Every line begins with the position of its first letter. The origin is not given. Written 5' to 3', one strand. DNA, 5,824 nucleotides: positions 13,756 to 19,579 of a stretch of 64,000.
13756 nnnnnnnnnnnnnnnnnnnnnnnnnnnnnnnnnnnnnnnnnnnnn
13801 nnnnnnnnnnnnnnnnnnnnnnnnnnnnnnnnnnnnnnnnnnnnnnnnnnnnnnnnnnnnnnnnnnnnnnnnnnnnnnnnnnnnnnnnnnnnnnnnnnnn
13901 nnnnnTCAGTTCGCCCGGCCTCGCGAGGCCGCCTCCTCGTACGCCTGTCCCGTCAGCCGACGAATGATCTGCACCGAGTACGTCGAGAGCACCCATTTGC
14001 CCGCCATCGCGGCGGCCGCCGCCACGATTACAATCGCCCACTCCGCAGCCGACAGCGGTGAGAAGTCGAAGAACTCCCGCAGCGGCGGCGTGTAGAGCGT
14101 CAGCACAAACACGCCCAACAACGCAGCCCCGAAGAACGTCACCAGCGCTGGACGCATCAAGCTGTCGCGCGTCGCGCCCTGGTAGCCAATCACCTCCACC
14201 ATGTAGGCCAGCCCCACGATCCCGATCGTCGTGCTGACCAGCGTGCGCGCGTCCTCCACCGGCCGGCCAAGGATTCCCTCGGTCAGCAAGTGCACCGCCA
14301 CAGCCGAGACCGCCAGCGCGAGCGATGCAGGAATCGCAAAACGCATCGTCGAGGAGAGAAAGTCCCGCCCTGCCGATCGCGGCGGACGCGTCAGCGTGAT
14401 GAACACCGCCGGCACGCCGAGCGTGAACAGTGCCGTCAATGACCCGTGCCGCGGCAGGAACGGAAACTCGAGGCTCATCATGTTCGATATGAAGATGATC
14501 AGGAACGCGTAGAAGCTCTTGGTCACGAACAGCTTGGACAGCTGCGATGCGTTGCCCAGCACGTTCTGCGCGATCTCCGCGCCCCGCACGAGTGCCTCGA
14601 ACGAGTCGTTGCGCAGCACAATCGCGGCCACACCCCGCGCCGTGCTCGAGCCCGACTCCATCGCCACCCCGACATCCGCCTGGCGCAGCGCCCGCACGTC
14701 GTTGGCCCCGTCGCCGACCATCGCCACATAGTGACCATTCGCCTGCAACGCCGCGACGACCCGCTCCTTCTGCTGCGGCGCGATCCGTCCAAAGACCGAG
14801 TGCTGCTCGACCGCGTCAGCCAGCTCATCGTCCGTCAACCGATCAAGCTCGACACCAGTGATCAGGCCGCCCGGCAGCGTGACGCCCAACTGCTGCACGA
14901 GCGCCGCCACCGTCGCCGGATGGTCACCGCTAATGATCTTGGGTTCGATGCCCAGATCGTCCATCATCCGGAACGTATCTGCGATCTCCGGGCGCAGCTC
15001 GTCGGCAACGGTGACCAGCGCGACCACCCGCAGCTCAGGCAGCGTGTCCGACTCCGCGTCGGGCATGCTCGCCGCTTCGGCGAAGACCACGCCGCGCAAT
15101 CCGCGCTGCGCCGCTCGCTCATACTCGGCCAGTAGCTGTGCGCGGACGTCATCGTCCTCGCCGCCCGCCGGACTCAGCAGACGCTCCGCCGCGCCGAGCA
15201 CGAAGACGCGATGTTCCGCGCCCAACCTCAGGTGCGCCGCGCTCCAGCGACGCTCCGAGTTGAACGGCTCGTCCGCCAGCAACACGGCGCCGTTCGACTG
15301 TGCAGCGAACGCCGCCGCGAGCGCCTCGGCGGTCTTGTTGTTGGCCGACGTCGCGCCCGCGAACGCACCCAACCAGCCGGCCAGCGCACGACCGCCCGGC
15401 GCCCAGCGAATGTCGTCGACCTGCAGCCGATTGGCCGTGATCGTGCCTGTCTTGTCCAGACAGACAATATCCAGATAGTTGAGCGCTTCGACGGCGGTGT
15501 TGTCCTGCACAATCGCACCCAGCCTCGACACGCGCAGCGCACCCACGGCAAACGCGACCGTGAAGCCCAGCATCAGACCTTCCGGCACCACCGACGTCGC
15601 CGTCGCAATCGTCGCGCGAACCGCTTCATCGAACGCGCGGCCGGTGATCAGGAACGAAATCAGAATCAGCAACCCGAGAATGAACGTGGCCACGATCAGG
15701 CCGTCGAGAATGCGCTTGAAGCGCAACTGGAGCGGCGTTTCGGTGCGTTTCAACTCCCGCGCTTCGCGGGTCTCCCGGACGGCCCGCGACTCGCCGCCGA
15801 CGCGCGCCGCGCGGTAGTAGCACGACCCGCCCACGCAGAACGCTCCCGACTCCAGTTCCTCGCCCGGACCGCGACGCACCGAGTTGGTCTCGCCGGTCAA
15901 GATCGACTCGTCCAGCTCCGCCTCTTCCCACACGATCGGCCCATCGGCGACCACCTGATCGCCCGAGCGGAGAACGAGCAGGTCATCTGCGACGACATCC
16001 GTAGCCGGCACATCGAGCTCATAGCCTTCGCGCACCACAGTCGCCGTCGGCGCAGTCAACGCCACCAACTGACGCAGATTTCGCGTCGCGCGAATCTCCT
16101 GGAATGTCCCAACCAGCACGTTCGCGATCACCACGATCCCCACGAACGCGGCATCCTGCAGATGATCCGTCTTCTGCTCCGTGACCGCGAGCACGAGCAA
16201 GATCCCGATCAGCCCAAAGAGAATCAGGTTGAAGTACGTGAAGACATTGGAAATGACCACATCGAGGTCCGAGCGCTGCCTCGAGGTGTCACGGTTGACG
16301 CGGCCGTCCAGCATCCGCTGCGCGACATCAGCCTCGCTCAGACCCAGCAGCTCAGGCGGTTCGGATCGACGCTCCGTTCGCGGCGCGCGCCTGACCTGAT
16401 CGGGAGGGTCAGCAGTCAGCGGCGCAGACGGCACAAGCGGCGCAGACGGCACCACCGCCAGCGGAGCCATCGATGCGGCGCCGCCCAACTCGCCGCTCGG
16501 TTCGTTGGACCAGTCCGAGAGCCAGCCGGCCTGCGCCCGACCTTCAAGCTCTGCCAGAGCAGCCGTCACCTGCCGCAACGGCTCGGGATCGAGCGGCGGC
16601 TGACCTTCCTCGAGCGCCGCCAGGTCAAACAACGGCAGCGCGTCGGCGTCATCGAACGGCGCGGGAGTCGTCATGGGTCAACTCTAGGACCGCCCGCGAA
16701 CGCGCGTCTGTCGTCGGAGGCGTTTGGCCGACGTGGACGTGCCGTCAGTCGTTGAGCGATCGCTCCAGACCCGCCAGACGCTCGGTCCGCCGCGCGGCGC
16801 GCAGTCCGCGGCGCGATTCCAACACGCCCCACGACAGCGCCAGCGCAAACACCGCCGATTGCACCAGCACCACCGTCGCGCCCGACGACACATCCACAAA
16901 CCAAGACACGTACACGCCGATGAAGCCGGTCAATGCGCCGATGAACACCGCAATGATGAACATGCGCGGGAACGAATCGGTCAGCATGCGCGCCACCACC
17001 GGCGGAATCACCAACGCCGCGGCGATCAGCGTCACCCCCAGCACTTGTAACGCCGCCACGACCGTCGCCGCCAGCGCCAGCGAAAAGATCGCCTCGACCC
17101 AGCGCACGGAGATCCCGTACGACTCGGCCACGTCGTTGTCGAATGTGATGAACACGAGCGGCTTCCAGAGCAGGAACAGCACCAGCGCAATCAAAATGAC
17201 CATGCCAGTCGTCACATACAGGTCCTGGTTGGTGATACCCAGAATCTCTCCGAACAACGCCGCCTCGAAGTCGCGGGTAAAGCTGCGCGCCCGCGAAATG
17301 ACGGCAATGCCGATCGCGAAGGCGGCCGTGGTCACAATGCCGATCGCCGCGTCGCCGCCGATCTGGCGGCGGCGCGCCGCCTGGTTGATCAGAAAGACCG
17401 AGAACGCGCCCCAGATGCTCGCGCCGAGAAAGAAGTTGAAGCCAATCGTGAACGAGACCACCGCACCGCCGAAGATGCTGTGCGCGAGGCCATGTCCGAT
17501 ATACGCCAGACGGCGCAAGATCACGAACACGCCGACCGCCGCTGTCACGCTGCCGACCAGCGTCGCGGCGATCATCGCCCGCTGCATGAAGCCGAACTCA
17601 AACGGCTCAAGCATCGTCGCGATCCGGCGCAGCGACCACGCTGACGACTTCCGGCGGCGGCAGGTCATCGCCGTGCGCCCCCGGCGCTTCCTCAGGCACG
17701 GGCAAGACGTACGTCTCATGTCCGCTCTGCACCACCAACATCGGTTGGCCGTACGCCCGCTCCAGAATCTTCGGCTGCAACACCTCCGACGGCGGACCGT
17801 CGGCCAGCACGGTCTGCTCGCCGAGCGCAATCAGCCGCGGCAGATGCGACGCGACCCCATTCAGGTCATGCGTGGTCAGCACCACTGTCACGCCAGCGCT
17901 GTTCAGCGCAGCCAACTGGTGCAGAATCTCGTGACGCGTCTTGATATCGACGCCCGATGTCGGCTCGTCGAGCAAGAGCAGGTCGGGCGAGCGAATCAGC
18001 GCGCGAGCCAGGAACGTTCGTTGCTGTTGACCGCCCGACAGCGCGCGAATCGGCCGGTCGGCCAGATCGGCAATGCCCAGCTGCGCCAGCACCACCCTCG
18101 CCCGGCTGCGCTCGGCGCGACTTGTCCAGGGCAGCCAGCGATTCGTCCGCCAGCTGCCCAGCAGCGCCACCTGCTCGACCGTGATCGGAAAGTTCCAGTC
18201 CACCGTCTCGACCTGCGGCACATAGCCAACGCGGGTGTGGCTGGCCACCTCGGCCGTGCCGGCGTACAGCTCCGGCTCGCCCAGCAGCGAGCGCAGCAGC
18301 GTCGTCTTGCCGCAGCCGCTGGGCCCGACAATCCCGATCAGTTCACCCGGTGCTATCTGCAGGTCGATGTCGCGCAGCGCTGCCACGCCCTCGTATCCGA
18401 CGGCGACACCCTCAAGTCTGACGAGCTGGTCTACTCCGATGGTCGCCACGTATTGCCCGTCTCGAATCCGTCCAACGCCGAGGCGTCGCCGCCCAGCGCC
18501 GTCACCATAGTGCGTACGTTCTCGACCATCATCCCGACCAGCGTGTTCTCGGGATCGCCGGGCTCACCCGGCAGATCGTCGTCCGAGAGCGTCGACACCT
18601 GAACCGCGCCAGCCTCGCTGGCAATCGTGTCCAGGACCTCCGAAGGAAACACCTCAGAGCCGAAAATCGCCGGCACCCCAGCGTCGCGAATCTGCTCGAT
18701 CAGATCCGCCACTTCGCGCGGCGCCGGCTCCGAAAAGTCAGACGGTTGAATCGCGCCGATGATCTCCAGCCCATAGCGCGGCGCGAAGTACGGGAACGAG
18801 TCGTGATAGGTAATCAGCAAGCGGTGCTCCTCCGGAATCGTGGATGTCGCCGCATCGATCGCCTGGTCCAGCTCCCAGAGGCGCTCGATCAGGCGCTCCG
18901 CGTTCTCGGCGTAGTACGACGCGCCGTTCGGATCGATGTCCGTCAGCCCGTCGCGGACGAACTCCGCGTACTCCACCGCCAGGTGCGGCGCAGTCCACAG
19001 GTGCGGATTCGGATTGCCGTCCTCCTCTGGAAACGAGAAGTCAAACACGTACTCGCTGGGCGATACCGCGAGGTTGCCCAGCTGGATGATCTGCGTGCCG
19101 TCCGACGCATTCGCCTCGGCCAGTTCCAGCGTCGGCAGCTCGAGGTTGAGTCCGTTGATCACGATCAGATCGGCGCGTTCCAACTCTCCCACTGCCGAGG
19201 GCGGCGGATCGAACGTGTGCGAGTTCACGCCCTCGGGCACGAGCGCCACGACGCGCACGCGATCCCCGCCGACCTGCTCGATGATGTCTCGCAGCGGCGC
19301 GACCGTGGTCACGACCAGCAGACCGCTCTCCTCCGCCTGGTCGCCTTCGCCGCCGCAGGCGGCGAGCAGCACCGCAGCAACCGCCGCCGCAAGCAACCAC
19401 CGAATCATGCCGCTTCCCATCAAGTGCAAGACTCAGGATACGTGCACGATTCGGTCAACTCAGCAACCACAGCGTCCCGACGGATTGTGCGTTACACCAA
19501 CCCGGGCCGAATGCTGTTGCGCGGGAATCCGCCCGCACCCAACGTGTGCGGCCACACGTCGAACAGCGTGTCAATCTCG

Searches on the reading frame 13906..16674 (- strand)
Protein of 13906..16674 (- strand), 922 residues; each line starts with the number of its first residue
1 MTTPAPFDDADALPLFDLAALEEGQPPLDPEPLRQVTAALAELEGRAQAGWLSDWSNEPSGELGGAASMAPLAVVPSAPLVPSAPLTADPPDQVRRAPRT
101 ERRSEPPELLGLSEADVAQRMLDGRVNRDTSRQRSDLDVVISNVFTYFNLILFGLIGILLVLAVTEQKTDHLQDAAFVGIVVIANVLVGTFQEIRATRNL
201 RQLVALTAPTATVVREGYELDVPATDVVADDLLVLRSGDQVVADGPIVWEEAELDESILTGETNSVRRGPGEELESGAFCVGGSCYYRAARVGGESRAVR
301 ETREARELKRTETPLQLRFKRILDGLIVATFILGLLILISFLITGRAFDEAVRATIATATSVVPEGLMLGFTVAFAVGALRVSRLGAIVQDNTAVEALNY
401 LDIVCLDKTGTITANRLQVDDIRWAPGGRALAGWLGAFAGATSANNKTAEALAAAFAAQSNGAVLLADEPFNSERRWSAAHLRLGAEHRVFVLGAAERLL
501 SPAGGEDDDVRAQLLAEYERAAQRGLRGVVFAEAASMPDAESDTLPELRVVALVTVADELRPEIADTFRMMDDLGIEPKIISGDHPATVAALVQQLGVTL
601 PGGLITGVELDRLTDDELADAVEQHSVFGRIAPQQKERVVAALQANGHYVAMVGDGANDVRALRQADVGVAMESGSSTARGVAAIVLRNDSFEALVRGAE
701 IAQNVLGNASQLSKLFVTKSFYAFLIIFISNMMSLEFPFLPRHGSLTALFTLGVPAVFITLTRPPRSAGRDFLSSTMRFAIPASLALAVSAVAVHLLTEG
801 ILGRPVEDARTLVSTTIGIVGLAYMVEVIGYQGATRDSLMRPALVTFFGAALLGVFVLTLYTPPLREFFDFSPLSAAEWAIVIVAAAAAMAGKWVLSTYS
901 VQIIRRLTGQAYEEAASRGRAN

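Call 45: search_protein_families(library=pfam, proteins=[window:13906-16674:-], max_evalue=0.00001)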
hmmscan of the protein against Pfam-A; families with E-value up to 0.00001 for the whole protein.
window:13906-16674:- (922 aa): 3 families
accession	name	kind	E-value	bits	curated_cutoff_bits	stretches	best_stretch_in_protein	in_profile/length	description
PF00122.25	E1-E2_ATPase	-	1.8e-35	122.6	28.1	1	206-384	2-180/181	E1-E2 ATPase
PF00702.32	Hydrolase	-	7.3e-18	66.1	26.4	1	402-667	2-191/191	haloacid dehalogenase-like hydrolase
PF00689.26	Cation_ATPase_C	-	1.6e-10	41.5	27.3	1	760-890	33-166/175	Cation transporting ATPase, C-terminus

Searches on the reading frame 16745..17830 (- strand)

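Call 45: search_protein_families(library=pfam, proteins=[window:16745-17830:-], max_evalue=0.00001)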
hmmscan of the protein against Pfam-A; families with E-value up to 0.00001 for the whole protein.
window:16745-17830:- (361 aa): 2 families
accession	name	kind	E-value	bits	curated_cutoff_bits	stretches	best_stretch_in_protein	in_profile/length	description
PF00950.22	ABC-3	-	1.2e-63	215.5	20.1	1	79-332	2-255/258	ABC 3 transport family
PF01032.23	FecCD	-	9.4e-07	28.6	26.5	1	116-330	90-303/311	FecCD transport family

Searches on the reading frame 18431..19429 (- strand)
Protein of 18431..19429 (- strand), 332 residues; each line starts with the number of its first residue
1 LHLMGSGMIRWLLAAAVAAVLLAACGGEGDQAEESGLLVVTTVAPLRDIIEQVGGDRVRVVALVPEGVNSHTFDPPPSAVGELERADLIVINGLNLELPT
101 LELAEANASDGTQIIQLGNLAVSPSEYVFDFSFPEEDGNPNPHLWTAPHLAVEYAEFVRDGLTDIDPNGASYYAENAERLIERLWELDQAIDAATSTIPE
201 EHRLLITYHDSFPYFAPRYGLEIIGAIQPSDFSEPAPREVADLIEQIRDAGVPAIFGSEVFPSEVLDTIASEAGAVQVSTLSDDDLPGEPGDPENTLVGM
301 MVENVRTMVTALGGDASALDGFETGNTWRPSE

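Call 45: search_protein_families(library=pfam, proteins=[window:18431-19429:-], max_evalue=0.00001)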
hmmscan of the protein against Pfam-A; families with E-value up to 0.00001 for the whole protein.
window:18431-19429:- (332 aa): 1 family
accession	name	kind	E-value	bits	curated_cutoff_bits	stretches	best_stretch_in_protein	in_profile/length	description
PF01297.22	ZnuA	-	4e-67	226.9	29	1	39-311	1-263/263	Zinc-uptake complex component A periplasmic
